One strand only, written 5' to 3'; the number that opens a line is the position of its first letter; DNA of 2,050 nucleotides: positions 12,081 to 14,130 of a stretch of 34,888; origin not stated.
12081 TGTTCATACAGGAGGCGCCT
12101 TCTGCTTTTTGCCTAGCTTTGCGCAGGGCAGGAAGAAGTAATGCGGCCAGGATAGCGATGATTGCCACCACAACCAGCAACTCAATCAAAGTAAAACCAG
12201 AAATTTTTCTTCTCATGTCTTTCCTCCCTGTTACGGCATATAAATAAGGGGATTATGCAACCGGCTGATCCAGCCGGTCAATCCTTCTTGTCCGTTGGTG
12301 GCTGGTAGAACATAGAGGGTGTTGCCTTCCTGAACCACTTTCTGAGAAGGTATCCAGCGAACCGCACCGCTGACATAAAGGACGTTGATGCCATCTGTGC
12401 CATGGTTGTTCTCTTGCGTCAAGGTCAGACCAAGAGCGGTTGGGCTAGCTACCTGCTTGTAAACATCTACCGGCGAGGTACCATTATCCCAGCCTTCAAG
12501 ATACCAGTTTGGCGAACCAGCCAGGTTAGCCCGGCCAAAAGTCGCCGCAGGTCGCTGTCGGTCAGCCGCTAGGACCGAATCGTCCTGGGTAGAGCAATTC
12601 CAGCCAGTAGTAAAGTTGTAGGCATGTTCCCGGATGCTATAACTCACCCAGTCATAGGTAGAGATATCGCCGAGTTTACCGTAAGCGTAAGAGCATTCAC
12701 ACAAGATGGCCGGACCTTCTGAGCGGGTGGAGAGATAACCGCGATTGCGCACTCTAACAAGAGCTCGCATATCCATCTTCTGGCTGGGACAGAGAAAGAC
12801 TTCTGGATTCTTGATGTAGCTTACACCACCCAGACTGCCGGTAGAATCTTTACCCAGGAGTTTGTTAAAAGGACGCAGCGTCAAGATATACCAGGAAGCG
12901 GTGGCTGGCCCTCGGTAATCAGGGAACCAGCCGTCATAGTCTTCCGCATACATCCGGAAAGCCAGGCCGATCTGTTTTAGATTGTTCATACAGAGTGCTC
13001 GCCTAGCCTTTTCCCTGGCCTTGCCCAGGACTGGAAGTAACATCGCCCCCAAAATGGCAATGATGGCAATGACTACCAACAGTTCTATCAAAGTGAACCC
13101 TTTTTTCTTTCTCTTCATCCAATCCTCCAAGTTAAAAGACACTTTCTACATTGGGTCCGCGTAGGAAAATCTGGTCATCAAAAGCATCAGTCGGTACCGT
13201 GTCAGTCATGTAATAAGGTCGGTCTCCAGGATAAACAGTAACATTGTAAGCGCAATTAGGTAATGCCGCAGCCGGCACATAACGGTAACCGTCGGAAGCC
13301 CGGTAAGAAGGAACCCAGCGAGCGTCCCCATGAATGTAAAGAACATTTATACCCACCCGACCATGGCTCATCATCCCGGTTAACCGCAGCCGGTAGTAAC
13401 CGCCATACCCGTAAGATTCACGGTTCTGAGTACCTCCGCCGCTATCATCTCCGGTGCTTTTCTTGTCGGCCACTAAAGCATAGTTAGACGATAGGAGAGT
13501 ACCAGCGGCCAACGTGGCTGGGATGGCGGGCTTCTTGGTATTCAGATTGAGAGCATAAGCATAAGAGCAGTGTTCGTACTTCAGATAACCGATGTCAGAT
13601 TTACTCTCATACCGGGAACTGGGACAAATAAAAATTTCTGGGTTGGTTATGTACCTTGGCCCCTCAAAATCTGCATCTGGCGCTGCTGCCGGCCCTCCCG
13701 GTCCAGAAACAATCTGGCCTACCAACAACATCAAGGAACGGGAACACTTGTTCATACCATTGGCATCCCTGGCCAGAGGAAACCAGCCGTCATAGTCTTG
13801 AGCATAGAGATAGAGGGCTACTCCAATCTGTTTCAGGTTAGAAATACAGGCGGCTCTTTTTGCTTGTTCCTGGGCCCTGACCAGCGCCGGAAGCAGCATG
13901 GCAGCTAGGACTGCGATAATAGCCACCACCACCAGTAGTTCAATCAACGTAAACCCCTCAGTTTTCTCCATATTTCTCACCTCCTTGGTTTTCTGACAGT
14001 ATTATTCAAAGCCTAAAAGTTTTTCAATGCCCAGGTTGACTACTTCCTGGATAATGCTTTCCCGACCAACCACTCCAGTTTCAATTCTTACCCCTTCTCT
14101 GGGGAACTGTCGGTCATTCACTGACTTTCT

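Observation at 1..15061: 15-kb single-strand glycan-utilisation locus without SusC/D or ABC transport components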

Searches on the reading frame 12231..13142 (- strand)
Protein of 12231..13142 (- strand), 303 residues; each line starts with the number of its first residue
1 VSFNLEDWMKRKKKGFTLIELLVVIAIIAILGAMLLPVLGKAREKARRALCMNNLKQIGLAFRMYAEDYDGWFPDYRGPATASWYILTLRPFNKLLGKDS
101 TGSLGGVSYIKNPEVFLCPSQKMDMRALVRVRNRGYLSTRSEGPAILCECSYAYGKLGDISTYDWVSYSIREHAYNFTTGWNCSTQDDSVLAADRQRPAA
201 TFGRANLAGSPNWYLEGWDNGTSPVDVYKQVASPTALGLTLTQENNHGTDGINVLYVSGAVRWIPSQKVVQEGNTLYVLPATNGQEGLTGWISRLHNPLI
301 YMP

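Call 5: search_protein_families(library=pfam, proteins=[window:12231-13142:-], max_evalue=0.01)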
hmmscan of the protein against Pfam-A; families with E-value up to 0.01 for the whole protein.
window:12231-13142:- (303 aa): 2 families
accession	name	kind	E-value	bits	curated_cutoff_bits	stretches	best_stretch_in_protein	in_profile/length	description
PF07596.16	SBP_bac_10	-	2.7e-11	44.5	23.3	1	41-81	2-41/268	Protein of unknown function (DUF1559)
PF07963.17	N_methyl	-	2.5e-10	39.9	21.2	1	10-36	1-27/27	Prokaryotic N-terminal methylation motif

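Call 9: search_protein_families(library=ncbifam, proteins=[window:12231-13142:-], max_evalue=0.01)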
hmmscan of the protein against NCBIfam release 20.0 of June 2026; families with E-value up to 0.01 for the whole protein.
window:12231-13142:- (303 aa): 12 families
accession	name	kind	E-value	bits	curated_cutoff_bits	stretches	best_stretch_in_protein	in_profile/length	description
TIGR02532.1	IV_pilin_GFxxxE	domain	4.3e-08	32.7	16.3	1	13-35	1-23/24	prepilin-type N-terminal cleavage/methylation domain-containing protein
TIGR01710.1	typeII_sec_gspG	equivalog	5.7e-08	32.9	88.85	1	14-69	1-56/134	type II secretion system major pseudopilin GspG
NF007862.0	PRK10574.1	equivalog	1e-07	32.2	138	1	11-46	2-37/145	prepilin peptidase-dependent pilin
NF041775.1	typeIV_PilA_Myxo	equivalog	1.3e-06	28.6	400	1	12-63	9-60/214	type IV pilin protein PilA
TIGR01708.2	typeII_sec_gspH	equivalog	2e-06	27.9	80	1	14-45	2-33/169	type II secretion system minor pseudopilin GspH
NF040999.1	pilin_ComGC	equivalog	2.7e-06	27.5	75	1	13-54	1-42/84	competence type IV pilus major pilin ComGC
NF041013.1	T4P_ComGE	equivalog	3.6e-06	27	49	1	12-46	2-36/83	competence type IV pilus minor pilin ComGE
NF007800.0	PRK10506.1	equivalog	0.00034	20.5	158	1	9-34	4-29/163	prepilin peptidase-dependent protein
TIGR02596.1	TIGR02596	subfamily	0.00059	20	70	1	16-41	1-26/196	Verru_Chthon cassette protein D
NF040982.1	ComGD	equivalog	0.0027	18.1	70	1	13-57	1-45/139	competence type IV pilus minor pilin ComGD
TIGR01707.1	gspI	equivalog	0.006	17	44.35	1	15-46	1-32/101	type II secretion system minor pseudopilin GspI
TIGR02599.1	TIGR02599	subfamily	0.0067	15.7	256.5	1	15-49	1-35/361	Verru_Chthon cassette protein C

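Call 28: search_solved_structures(query=window:12231-13142:-, max_evalue=1)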
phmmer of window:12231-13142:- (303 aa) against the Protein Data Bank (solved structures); distinct sequences matched with E-value up to 1: 21.
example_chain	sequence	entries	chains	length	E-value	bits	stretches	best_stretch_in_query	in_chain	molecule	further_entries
9egp_A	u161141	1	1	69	2.3e-08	36.8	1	11-69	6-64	Geopilin domain 1 protein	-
7tgg_A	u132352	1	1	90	1.3e-07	34.3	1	11-68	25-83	Geopilin domain 1 protein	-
6xxd_A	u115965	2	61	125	3.7e-05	26.2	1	16-68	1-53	PilA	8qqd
2m7g_A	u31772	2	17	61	4.3e-05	26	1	16-68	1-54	Geopilin domain 1 protein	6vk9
8pfb_G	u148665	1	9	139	0.00045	22.7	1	16-69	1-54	Type IV pilin PilE1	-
9laa_A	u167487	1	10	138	0.00061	22.2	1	9-39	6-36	Type IV pilin protein PilA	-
8tj2_C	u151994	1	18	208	0.00066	22.1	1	16-71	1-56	Type IV major pilin protein PilA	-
5wda_A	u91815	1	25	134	0.0024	20.3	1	16-70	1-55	General secretion pathway protein G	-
5kua_A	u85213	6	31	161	0.029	16.7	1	16-49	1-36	pilin | Neisseria meningitidis PilE variant SB-GATDH | Neisseria meningitidis PilE, SB-DATDH variant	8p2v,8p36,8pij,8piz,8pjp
1ay2_A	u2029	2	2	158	0.058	15.7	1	16-43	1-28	TYPE 4 PILIN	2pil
8p3b_A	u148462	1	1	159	0.069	15.5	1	16-49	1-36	Fimbrial protein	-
9lab_B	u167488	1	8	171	0.078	15.3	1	11-48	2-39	MSHA major pilin subunit MshA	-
2hi2_A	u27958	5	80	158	0.092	15.1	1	16-43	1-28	Fimbrial protein | PilA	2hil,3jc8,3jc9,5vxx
6gv9_A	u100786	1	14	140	0.1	14.9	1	16-54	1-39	Prepilin peptidase-dependent protein D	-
3sok_A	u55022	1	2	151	0.1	14.9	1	16-52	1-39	Fimbrial protein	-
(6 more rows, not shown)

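Call 51: find_homologous_proteins(query=window:12231-13142:-, max_evalue=1e-10)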
Query window:12231-13142:- (303 aa): 6657 proteins with E <= 1e-10 among 8000 candidates; the best 120 are listed.
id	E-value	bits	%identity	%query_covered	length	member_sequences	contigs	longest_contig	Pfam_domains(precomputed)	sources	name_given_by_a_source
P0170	5.2e-177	606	90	96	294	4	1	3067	PF07963.18,PF07596.17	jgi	-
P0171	3.6e-134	465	70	97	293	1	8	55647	PF07963.18,PF07596.17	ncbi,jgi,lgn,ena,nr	ncbi:MAG TPA: DUF1559 domain-containing protein [bacterium]|nr:DUF1559 domain-containing protein [ba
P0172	2.9e-117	409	66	95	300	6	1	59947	PF07963.18,PF07596.17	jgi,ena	-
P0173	7.9e-117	408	65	95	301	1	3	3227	PF07963.18,PF07596.17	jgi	jgi:prepilin-type N-terminal cleavage/methylation domain-containing protein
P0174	7.4e-107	375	61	96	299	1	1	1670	PF07963.18,PF07596.17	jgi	-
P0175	8.6e-105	368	59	97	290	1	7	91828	PF07963.18,PF07596.17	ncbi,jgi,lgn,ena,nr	ncbi:MAG TPA: DUF1559 domain-containing protein [bacterium]|nr:DUF1559 domain-containing protein [ba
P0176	2.6e-102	360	58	97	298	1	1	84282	PF07963.18,PF07596.17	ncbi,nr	ncbi:MAG: DUF1559 domain-containing protein [Candidatus Omnitrophica bacterium]|nr:DUF1559 domain-co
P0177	3.0e-91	324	56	97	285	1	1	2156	PF07963.18,PF07596.17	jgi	jgi:prepilin-type N-terminal cleavage/methylation domain-containing protein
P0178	2.0e-44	170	48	40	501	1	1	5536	PF07963.18,PF07596.17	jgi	-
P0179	2.2e-44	170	43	85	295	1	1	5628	PF07963.18,PF07596.17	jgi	-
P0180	6.6e-44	168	41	91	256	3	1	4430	PF07963.18,PF07596.17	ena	-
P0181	1.9e-42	164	41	84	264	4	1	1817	PF07963.18,PF07596.17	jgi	-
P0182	2.0e-42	164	41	95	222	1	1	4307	PF07963.18,PF07596.17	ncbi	-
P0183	1.1e-41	161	41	89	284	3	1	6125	PF07963.18,PF07596.17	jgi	-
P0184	1.3e-41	161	38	91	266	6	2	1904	PF07963.18,PF07596.17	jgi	-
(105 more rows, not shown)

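Call 55: find_encoding_contigs(protein=P0175, flank=10000, max_places=2)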
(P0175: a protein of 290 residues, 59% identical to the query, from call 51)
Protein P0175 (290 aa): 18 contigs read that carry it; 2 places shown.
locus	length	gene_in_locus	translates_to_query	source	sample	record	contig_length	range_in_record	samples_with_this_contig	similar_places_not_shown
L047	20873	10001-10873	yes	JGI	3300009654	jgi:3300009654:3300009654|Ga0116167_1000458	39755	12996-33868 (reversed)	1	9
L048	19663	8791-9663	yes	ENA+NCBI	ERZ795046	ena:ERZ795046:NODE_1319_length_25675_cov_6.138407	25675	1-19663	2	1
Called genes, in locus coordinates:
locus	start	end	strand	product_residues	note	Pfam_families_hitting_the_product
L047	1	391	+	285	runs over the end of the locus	-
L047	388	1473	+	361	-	-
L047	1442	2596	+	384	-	PF00890:FAD_binding_2 (weak), PF01266:DAO (faint), PF01946:Thi4 (weak), PF03486:HI0933_like (faint), PF07992:Pyr_redox_2 (weak), PF12831:FAD_oxidored, PF13450:NAD_binding_8 (weak), PF12831:FAD_oxidored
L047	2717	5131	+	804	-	PF02638:GHL10, PF13200:DUF4015 (weak)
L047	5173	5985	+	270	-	PF01875:Memo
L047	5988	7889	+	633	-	-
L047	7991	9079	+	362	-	PF00392:GntR, PF14502:HTH_41 (faint), PF00532:Peripla_BP_1, PF13407:Peripla_BP_4, PF13377:Peripla_BP_3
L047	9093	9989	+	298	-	PF07963:N_methyl (weak)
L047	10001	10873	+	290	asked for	PF07963:N_methyl, PF07596:SBP_bac_10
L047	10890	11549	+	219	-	PF07963:N_methyl, PF07596:SBP_bac_10 (weak)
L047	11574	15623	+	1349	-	-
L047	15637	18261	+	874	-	-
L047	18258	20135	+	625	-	PF18952:DUF5696, PF11308:Glyco_hydro_129 (faint)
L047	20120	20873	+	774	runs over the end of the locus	PF00037:Fer4 (faint)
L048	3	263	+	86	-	?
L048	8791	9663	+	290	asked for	PF07963:N_methyl, PF07596:SBP_bac_10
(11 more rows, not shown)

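Call 56: find_encoding_contigs(protein=P0171, flank=10000, max_places=2)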
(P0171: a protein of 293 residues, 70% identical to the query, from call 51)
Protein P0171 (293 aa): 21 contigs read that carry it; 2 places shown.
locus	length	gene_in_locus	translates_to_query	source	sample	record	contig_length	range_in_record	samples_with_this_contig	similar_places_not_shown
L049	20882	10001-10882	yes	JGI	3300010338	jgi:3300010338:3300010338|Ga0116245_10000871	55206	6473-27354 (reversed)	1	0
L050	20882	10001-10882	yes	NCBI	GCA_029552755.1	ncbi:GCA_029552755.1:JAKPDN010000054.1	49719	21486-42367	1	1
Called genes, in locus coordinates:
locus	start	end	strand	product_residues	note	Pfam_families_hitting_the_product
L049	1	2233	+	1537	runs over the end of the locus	-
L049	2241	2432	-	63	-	-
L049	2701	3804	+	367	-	PF01208:URO-D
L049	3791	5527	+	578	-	PF07940:Hepar_II_III_C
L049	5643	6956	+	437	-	PF13522:GATase_6, PF13537:GATase_7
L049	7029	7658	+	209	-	PF07963:N_methyl, PF07596:SBP_bac_10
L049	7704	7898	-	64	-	-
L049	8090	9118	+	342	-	PF00480:ROK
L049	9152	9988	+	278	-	PF07963:N_methyl, PF07596:SBP_bac_10 (weak)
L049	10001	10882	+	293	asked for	PF07963:N_methyl, PF07596:SBP_bac_10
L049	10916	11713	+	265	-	PF07963:N_methyl, PF07596:SBP_bac_10 (weak)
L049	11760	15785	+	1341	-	-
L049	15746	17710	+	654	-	PF18952:DUF5696, PF19773:DUF6259 (weak)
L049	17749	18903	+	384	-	-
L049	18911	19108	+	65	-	-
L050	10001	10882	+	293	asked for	PF07963:N_methyl, PF07596:SBP_bac_10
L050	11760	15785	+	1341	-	-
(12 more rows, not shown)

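Call 57: find_encoding_contigs(protein=P0172, flank=10000, max_places=2)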
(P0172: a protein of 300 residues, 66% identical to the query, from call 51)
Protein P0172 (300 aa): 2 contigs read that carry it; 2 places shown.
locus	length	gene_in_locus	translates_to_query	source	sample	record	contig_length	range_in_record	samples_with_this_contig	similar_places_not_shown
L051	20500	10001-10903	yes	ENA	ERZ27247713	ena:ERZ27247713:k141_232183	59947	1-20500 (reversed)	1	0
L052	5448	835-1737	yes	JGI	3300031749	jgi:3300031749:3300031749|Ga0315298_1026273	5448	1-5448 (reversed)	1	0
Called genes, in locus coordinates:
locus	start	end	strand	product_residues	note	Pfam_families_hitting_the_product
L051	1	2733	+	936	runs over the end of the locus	PF00005:ABC_tran (faint), PF02463:SMC_N (faint), PF13191:AAA_16 (faint), PF13555:AAA_29 (faint), PF20703:nSTAND1 (faint), PF13304:AAA_21 (faint), PF17760:UvrA_inter, PF17755:UvrA_DNA-bind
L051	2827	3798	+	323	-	PF02421:FeoB_N (weak), PF01926:MMR_HSR1, PF02824:TGS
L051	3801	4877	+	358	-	PF02463:SMC_N (weak), PF00005:ABC_tran, PF13304:AAA_21 (weak), PF08402:TOBE_2 (weak)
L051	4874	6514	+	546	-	PF00528:BPD_transp_1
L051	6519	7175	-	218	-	PF04199:Cyclase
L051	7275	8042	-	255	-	PF03050:DDE_Tnp_IS66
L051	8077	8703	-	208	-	-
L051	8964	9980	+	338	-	PF12802:MarR_2 (weak), PF00480:ROK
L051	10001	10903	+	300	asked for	PF07963:N_methyl, PF07596:SBP_bac_10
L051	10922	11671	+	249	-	PF07963:N_methyl (weak), PF07596:SBP_bac_10 (weak)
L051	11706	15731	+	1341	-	-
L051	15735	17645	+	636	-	PF18952:DUF5696, PF19773:DUF6259, PF11308:Glyco_hydro_129 (faint)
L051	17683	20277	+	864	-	-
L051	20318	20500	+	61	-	?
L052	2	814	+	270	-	?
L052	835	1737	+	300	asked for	PF07963:N_methyl, PF07596:SBP_bac_10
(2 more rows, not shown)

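Call 64: predict_structure(alignment_id=A3)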
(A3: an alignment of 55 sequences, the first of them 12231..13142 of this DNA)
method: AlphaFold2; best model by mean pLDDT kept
length: 303 residues; sequences in the alignment: 55
mean_pLDDT: 87.4   pTM: 0.85
mean pLDDT of the five models: 87.4, 86.1, 86.1, 84.6, 84.6
residues with pLDDT >= 90: 176; 70-90: 93; 50-70: 32; < 50: 2
segments of 3 or more residues with pLDDT < 50: none
pLDDT, mean of each block of 10 residues (from residue 1): 70 77 96 95 96 98 96 85 73 94 89 97 92 94 87 81 74 83 87 93 62 81 80 91 95 97 98 97 91 84 58
secondary structure, 60 per line:
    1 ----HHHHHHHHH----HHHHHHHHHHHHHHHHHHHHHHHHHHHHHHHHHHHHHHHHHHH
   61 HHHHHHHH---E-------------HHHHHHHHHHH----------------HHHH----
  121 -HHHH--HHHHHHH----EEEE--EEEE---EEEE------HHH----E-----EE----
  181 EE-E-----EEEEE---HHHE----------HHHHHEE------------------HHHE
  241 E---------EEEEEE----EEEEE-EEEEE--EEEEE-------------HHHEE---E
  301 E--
elements in order: H5-13 H18-68 H86-96 H113-116 H122-125 H128-134 E139-142 E145-148 E152-155 E190-194 H212-216 E251-256 E261-265 E267-271 E274-278

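Call 67: fold_search(model_id=the predicted structure, library=pdb)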
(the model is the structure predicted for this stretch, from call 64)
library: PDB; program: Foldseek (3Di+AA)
matches with E <= 10: 122; with E <= 0.001: 0
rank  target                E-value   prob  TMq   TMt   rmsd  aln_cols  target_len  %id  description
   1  2dx0_A                2.2e+00  0.11  0.09  0.20   6.3        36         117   17  Crystal structure of the N-terminal SH2 domain of mouse phospholipase C-gamma 2 (released 2007-09-04)
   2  5eel_C                2.3e+00  0.09  0.09  0.21   6.1        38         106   13  Grb7 SH2 with bicyclic peptide inhibitor (released 2016-06-15)
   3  5eeq_A                2.6e+00  0.08  0.09  0.22   6.0        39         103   13  Grb7 SH2 with the G7-B1 bicyclic peptide inhibitor (released 2016-06-15)
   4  1r8o_B                2.6e+00  0.02  0.09  0.23   9.1        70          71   17  Crystal structure of an unusual Kunitz-type trypsin inhibitor from Copaifera langsdorffii seeds (released 2004-05-25)
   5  3m7f_A                2.8e+00  0.06  0.08  0.19   4.5        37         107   11  Crystal structure of the Nedd4 C2/Grb10 SH2 complex (released 2010-10-27)
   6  2aug_A                2.9e+00  0.12  0.09  0.25   6.2        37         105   11  Crystal structure of the Grb14 SH2 domain (released 2005-11-01)
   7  9l5u_D                2.9e+00  0.04  0.08  0.20   4.3        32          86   12  Papain-like cysteine protease toxin/immunity pair (released 2025-06-04)
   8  4oin_C                2.9e+00  0.02  0.10  0.04  12.8       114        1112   10  Crystal structure of Thermus thermophilus transcription initiation complex soaked with GE23077 (released 2014-05-07)
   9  2aug_B                3.1e+00  0.08  0.09  0.22   6.1        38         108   10  Crystal structure of the Grb14 SH2 domain (released 2005-11-01)
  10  9l5u_C                3.1e+00  0.04  0.08  0.19   4.3        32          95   12  Papain-like cysteine protease toxin/immunity pair (released 2025-06-04)
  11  5kis_B                3.5e+00  0.01  0.08  0.04  18.0       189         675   12  YenB/RHS2 complex (released 2017-08-09)
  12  6jrf_A                4.0e+00  0.05  0.07  0.12   4.4        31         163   16  Crystal structure of ZmMoc1-Holliday junction Complex in the presence of Calcium (released 2019-10-23)
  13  8pab                  4.0e+00  0.03  0.08  0.14   6.9        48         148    6  Structures of the ectodomains of Atypical porcine pestivirus solved by long wavelength sulphur SAD (released 2024-03-27)
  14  2dx0_B                4.2e+00  0.08  0.09  0.26   6.3        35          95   17  Crystal structure of the N-terminal SH2 domain of mouse phospholipase C-gamma 2 (released 2007-09-04)
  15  3k7c_A                4.2e+00  0.06  0.08  0.19   4.2        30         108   13  Crystal structure of Putative NTF2-like transpeptidase (NP_281412.1) from CAMPYLOBACTER JEJUNI at 2.00 A resolution (released 2009-11-03)
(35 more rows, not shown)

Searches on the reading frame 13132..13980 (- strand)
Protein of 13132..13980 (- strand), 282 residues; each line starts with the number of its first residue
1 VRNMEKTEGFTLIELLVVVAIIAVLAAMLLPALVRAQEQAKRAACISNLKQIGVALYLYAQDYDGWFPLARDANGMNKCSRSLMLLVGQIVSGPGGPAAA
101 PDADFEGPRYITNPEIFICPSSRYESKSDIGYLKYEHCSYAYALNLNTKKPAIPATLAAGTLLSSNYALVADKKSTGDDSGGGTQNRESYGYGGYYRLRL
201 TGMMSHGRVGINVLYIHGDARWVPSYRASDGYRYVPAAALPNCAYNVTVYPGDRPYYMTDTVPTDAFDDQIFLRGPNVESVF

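Call 5: search_protein_families(library=pfam, proteins=[window:13132-13980:-], max_evalue=0.01)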
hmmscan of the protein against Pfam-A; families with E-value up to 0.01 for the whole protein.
window:13132-13980:- (282 aa): 2 families
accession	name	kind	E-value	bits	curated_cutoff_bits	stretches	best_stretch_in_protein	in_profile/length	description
PF07963.17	N_methyl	-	4.1e-07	29.7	21.2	1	8-30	5-27/27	Prokaryotic N-terminal methylation motif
PF07596.16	SBP_bac_10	-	1e-06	29.4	23.3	1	36-204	3-143/268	Protein of unknown function (DUF1559)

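Call 9: search_protein_families(library=ncbifam, proteins=[window:13132-13980:-], max_evalue=0.01)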
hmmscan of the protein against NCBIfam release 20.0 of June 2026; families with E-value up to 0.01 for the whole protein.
window:13132-13980:- (282 aa): 13 families
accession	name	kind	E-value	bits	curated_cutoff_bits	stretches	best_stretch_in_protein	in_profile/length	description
TIGR01710.1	typeII_sec_gspG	equivalog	9.5e-10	38.6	88.85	1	9-63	2-56/134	type II secretion system major pseudopilin GspG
NF041775.1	typeIV_PilA_Myxo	equivalog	2.8e-09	37.3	400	1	6-55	9-58/214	type IV pilin protein PilA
NF040999.1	pilin_ComGC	equivalog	1.4e-07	31.6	75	1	8-59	2-53/84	competence type IV pilus major pilin ComGC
NF007862.0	PRK10574.1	equivalog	2.4e-07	31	138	1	4-45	1-39/145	prepilin peptidase-dependent pilin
TIGR02532.1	IV_pilin_GFxxxE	domain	1.7e-06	27.6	16.3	1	9-30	3-24/24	prepilin-type N-terminal cleavage/methylation domain-containing protein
NF041013.1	T4P_ComGE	equivalog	1.9e-06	27.9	49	1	6-42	2-38/83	competence type IV pilus minor pilin ComGE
TIGR01708.2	typeII_sec_gspH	equivalog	4.4e-06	26.8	80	1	8-40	2-36/169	type II secretion system minor pseudopilin GspH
NF007800.0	PRK10506.1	equivalog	0.00012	22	158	1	2-45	3-46/163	prepilin peptidase-dependent protein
TIGR02596.1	TIGR02596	subfamily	0.00017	21.7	70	1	10-42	1-36/196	Verru_Chthon cassette protein D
NF040982.1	ComGD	equivalog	0.00041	20.8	70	1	8-51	2-45/139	competence type IV pilus minor pilin ComGD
TIGR02599.1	TIGR02599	subfamily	0.00087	18.6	256.5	1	9-44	1-36/361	Verru_Chthon cassette protein C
TIGR01707.1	gspI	equivalog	0.0034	17.8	44.35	1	9-40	1-32/101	type II secretion system minor pseudopilin GspI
NF047828.1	T3SSXpsI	equivalog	0.0044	17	150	1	9-46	3-40/132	type II secretion system protein XpsI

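Call 48: search_protein_families(library=pfam, proteins=[window:13132-13980:-], max_evalue=10)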
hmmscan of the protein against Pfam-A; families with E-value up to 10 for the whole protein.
window:13132-13980:- (282 aa): 2 families
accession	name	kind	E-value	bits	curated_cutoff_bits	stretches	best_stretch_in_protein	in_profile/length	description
PF07963.17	N_methyl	-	4.1e-07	29.7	21.2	1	8-30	5-27/27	Prokaryotic N-terminal methylation motif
PF07596.16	SBP_bac_10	-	1e-06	29.4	23.3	1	36-204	3-143/268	Protein of unknown function (DUF1559)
